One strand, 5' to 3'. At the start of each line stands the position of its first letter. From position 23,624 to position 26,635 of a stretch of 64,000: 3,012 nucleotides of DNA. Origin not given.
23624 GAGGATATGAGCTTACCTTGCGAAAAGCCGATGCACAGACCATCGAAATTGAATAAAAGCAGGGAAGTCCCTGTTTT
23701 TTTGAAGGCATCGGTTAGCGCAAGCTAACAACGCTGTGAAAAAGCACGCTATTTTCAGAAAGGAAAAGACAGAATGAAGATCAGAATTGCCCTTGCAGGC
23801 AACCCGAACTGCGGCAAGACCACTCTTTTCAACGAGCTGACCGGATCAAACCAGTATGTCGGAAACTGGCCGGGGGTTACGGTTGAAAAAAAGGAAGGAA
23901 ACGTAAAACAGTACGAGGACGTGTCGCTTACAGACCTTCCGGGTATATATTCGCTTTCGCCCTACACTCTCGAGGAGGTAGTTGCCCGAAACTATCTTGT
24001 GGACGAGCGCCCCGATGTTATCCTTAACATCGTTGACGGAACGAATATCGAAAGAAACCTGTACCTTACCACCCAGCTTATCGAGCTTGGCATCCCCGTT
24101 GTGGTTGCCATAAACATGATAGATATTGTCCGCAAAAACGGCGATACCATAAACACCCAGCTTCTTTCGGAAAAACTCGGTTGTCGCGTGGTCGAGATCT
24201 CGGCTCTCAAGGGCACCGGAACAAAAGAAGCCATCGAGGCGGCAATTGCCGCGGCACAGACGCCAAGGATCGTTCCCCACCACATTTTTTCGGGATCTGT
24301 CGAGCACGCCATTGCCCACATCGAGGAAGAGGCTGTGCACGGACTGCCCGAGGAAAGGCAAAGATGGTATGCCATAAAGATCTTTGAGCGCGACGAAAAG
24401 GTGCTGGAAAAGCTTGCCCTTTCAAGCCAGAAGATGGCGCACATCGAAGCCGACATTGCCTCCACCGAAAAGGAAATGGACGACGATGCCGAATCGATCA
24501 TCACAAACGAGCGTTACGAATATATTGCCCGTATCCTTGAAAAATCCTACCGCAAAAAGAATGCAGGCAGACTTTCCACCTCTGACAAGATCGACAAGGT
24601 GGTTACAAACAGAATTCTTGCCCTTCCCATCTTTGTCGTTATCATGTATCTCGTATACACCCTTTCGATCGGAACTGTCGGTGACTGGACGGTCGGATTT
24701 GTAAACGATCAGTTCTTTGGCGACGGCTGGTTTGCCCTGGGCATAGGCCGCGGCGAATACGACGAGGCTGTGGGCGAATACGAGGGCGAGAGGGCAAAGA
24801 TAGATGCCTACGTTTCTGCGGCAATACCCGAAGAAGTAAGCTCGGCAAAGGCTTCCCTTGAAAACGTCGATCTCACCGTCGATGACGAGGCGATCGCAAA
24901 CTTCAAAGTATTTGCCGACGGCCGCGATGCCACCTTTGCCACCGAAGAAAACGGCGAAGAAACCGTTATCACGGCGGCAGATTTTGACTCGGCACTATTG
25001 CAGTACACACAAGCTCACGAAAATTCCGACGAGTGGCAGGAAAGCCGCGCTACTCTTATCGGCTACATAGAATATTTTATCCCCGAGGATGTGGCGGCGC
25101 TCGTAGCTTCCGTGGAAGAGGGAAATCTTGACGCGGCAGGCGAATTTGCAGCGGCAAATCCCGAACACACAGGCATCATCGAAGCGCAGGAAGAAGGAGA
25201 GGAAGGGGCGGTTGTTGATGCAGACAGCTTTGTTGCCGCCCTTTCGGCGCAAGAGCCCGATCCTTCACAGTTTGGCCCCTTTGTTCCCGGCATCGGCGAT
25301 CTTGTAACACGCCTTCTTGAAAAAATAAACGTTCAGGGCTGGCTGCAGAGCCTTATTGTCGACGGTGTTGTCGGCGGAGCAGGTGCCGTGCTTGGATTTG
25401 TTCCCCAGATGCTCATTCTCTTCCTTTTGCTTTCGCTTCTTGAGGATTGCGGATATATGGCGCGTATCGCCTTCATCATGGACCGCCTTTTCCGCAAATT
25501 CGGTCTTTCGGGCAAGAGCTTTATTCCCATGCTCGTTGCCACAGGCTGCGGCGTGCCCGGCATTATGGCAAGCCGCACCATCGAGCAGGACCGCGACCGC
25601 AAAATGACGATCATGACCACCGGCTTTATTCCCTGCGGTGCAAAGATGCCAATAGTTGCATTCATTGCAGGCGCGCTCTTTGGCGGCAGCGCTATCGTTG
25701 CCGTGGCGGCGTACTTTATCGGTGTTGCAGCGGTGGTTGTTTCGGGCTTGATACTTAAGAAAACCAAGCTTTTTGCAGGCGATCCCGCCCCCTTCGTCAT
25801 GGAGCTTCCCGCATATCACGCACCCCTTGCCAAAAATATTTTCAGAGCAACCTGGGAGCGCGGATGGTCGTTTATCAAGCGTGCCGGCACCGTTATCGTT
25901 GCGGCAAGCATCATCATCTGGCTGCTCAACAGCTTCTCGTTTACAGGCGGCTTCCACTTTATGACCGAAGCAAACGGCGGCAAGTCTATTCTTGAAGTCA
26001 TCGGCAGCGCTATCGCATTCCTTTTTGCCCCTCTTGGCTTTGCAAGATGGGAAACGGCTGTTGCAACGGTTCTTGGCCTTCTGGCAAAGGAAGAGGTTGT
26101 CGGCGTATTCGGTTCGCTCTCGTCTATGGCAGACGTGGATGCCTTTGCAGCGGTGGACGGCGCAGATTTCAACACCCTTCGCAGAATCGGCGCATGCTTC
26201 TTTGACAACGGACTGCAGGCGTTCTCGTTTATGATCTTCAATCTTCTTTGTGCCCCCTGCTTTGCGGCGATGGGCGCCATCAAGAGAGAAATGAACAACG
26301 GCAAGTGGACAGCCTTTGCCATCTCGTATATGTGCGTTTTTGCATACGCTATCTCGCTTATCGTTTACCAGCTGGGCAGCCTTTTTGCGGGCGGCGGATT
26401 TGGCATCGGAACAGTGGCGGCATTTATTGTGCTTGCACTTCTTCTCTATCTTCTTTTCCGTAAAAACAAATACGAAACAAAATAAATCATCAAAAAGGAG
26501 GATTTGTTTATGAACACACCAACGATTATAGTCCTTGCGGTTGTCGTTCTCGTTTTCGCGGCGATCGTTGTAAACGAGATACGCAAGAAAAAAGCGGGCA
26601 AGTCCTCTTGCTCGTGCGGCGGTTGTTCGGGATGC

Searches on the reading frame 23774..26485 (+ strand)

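Call 52: search_protein_families(library=pfam, proteins=[window:23774-26485:+], max_evalue=0.00001)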
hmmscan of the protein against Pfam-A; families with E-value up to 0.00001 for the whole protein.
window:23774-26485:+ (903 aa): 5 families
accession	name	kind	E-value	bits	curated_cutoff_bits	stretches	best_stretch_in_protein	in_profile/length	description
PF02421.24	FeoB_N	-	1e-66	223.7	27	1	4-155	2-154/156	Ferrous iron transport protein B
PF07670.19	Gate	-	5.7e-32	110.7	29.6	2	540-634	2-103/104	Nucleoside recognition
PF17910.6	FeoB_Cyto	-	3.7e-20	72.6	23.4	1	173-259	2-89/90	FeoB cytosolic helical domain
PF01926.29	MMR_HSR1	-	4.6e-20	72.3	21.9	1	4-114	1-112/113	50S ribosome-binding GTPase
PF07664.17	FeoB_C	-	7.9e-19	67.6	26.6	1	644-696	2-54/54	Ferrous iron transport protein B C terminus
